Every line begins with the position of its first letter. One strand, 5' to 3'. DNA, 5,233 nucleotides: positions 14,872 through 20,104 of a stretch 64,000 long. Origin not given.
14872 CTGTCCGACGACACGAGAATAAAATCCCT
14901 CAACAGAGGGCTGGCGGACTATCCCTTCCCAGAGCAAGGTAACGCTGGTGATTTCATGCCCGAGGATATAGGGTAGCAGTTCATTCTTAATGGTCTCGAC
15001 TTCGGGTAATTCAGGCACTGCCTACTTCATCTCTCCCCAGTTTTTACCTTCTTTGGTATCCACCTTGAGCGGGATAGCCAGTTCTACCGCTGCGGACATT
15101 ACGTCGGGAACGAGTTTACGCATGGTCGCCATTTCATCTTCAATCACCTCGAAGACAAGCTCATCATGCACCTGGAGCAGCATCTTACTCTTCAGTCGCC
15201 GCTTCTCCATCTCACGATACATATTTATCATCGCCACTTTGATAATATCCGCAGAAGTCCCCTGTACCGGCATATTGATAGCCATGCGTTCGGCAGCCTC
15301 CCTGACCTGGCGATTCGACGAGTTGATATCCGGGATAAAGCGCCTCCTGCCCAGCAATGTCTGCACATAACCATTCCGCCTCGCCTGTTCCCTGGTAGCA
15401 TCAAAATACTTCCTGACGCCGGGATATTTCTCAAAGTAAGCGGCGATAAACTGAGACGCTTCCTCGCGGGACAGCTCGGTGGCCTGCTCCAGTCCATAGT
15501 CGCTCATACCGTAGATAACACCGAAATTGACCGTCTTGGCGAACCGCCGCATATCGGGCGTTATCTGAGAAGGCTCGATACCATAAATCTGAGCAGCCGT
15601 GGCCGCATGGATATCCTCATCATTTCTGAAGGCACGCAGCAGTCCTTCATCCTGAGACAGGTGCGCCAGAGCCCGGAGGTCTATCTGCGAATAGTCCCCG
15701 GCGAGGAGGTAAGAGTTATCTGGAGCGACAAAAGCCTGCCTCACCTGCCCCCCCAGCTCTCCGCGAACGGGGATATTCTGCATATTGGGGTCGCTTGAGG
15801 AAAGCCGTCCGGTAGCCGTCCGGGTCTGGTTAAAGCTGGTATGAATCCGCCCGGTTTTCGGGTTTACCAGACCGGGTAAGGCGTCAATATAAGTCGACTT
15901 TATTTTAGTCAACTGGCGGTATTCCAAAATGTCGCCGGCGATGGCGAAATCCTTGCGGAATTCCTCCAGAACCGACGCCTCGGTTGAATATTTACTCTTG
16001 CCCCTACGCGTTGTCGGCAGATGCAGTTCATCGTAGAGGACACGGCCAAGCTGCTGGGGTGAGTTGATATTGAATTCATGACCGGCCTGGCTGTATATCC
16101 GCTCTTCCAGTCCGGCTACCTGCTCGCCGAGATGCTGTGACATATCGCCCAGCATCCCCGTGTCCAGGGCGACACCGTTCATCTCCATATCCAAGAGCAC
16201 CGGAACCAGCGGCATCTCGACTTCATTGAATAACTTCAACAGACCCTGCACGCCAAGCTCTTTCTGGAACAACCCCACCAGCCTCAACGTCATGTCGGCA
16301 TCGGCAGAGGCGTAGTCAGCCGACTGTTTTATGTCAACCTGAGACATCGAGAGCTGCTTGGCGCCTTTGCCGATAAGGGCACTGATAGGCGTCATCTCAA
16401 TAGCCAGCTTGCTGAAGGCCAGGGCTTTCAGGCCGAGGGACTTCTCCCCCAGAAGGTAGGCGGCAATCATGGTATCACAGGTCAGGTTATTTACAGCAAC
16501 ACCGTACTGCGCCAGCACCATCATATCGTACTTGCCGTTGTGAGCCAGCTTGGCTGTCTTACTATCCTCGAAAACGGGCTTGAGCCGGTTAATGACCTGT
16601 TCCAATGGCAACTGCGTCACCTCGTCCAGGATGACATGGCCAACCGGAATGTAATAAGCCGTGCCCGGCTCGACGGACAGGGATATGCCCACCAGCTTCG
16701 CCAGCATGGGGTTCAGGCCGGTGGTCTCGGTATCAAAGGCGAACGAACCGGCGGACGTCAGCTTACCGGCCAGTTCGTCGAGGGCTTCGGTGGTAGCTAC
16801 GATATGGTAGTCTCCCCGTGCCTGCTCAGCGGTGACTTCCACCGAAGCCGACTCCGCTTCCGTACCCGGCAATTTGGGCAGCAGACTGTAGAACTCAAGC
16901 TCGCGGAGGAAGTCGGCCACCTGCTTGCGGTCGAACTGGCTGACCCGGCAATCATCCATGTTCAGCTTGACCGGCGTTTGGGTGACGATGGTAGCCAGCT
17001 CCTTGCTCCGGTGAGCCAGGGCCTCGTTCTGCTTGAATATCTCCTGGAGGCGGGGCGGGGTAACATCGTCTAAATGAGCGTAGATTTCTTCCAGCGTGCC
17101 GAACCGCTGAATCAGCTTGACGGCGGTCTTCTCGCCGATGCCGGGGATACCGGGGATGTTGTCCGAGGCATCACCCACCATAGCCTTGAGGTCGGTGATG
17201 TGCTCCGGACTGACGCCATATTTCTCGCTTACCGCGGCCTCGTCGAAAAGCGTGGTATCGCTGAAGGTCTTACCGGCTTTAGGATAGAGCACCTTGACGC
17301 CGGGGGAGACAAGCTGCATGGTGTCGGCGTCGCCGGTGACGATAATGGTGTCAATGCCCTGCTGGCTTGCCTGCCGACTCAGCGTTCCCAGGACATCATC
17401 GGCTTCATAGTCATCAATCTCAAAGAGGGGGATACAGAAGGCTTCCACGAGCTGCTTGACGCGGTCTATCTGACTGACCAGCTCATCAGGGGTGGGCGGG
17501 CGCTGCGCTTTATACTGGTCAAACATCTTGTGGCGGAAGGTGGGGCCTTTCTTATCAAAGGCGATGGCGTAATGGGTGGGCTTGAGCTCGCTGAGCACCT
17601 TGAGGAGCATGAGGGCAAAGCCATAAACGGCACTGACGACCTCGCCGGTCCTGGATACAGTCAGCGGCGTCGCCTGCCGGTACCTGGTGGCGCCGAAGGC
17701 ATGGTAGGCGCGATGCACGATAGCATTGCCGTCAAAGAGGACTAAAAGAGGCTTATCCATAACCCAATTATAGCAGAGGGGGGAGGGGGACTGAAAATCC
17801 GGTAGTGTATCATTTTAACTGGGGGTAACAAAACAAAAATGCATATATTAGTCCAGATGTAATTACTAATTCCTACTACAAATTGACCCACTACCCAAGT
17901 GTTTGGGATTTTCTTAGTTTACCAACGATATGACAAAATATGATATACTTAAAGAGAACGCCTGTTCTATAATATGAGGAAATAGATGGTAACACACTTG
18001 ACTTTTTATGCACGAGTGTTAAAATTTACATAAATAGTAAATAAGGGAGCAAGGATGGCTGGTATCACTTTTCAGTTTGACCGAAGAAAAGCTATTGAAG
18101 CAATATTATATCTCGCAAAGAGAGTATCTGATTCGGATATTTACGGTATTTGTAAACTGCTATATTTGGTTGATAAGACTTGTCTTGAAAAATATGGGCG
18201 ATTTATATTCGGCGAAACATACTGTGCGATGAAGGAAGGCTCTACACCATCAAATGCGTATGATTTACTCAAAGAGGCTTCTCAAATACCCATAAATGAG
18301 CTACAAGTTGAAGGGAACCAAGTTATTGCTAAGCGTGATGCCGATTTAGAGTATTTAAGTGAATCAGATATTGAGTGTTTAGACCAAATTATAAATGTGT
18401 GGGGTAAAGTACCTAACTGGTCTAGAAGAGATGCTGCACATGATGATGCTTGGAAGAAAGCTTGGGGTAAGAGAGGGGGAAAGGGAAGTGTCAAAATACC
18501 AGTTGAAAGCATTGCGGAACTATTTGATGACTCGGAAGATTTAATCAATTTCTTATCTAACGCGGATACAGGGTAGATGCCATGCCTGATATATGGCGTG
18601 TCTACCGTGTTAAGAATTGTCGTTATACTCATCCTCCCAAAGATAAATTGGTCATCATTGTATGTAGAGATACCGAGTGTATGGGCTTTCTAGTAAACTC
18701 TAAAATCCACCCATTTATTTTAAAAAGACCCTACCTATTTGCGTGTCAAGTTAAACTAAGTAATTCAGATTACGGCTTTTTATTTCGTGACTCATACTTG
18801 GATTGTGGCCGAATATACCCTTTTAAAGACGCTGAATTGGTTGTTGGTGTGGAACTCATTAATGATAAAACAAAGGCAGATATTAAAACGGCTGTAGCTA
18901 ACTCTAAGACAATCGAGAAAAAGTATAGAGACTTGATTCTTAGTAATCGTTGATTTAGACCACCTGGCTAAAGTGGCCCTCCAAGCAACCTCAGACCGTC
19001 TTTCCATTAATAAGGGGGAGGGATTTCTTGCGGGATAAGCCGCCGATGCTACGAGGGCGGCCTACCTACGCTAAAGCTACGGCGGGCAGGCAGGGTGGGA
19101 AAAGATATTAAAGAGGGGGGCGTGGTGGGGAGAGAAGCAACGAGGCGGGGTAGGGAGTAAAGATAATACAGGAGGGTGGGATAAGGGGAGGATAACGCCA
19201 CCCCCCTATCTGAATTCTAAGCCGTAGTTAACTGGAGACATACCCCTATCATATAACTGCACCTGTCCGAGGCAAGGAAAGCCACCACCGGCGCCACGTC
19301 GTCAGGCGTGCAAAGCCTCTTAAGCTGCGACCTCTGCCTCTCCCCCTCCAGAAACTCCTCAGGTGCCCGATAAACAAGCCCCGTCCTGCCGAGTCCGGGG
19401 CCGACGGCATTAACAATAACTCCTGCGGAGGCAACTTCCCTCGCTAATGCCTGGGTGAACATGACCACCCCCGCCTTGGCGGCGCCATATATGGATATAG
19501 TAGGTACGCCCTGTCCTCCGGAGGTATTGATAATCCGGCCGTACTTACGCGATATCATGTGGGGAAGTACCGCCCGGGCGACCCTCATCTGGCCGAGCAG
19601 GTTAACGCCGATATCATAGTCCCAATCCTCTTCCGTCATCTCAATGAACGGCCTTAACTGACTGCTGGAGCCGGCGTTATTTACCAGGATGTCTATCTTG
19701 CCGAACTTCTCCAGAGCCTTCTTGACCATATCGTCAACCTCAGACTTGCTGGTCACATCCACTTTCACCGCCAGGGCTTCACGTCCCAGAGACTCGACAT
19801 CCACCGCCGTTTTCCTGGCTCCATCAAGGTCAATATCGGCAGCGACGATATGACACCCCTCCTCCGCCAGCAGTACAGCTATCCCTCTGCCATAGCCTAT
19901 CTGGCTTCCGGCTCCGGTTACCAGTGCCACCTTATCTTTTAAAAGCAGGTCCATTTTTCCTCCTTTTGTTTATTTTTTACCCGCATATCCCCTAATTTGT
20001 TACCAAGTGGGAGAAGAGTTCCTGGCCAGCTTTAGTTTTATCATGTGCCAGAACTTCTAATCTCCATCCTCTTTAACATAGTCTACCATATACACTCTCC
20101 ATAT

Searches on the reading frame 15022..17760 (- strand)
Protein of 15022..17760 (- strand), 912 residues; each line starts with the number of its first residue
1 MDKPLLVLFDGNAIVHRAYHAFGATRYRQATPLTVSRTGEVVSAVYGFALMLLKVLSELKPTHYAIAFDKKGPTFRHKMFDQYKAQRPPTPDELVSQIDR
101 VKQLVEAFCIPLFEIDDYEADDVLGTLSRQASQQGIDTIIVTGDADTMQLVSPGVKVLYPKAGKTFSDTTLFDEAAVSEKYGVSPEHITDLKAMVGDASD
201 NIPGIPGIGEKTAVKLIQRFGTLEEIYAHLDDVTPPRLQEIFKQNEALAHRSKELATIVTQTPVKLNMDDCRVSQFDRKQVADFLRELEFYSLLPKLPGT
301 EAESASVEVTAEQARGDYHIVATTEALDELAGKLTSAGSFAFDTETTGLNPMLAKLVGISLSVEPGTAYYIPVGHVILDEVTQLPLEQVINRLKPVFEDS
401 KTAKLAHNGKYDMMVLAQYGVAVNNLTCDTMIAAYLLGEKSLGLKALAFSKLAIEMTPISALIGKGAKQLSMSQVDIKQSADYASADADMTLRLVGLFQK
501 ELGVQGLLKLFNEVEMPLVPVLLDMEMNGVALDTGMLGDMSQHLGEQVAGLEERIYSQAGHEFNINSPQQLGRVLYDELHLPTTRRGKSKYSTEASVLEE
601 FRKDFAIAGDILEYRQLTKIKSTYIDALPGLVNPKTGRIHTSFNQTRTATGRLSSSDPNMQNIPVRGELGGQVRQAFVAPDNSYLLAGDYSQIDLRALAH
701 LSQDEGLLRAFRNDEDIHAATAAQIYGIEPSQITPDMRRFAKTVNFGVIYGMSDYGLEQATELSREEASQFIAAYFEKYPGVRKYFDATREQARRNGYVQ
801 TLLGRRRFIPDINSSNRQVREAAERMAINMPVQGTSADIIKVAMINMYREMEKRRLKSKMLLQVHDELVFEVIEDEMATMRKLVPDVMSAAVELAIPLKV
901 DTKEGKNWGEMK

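Call 36: search_protein_families(library=pfam, proteins=[window:15022-17760:-], max_evalue=0.00001)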
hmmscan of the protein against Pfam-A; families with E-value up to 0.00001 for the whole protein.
window:15022-17760:- (912 aa): 5 families
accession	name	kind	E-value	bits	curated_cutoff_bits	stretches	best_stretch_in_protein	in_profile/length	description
PF00476.26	DNA_pol_A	-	3.9e-160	533.4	34.3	1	536-910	3-381/381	DNA polymerase family A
PF02739.22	5_3_exonuc_N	-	6.8e-54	182.4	34.3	1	6-182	2-164/164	5'-3' exonuclease, N-terminal resolvase-like domain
PF01367.25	5_3_exonuc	-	9.4e-33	113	40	1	183-278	1-96/97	5'-3' exonuclease, C-terminal SAM fold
PF01612.26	DNA_pol_A_exo1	-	5.9e-29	101.5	23.6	1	318-502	1-172/173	3'-5' exonuclease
PF22619.2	DNA_polI_exo1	-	6.2e-07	29.7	27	1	345-469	4-118/140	DNA polymerase I, ribonuclease H-like domain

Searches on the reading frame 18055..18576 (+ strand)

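Call 60: search_protein_families(library=pfam, proteins=[window:18055-18576:+], max_evalue=0.00001)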
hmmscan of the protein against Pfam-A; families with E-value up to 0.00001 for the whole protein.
window:18055-18576:+ (173 aa): 1 family
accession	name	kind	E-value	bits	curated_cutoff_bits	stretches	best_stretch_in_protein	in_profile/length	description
PF13274.11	SocA_Panacea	-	5.5e-16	59.9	25.7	1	33-134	2-113/113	Antitoxin SocA-like, Panacea domain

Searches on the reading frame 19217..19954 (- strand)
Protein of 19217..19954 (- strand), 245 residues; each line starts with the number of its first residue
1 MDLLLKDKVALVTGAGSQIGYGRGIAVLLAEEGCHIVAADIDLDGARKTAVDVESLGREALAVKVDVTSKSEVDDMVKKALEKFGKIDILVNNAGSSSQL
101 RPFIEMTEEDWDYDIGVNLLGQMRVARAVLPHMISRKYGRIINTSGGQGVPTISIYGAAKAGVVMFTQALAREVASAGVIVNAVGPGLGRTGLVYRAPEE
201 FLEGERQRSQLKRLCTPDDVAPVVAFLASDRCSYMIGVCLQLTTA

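Call 3: search_protein_families(library=pfam, proteins=[window:19217-19954:-], max_evalue=0.01)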
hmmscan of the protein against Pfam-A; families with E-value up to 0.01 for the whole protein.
window:19217-19954:- (245 aa): 4 families
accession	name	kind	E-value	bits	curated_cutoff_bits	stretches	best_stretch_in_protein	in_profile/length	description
PF13561.12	adh_short_C2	-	2.1e-53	181.8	27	1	14-239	1-228/236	Enoyl-(Acyl carrier protein) reductase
PF00106.31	adh_short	-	1.3e-51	175.3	26.6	1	8-194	1-187/195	short chain dehydrogenase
PF08659.16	KR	-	3.5e-06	27.5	22.6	1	11-129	4-123/180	KR domain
PF01370.27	Epimerase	-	0.00079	19.3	20.9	1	10-187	1-176/240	NAD dependent epimerase/dehydratase family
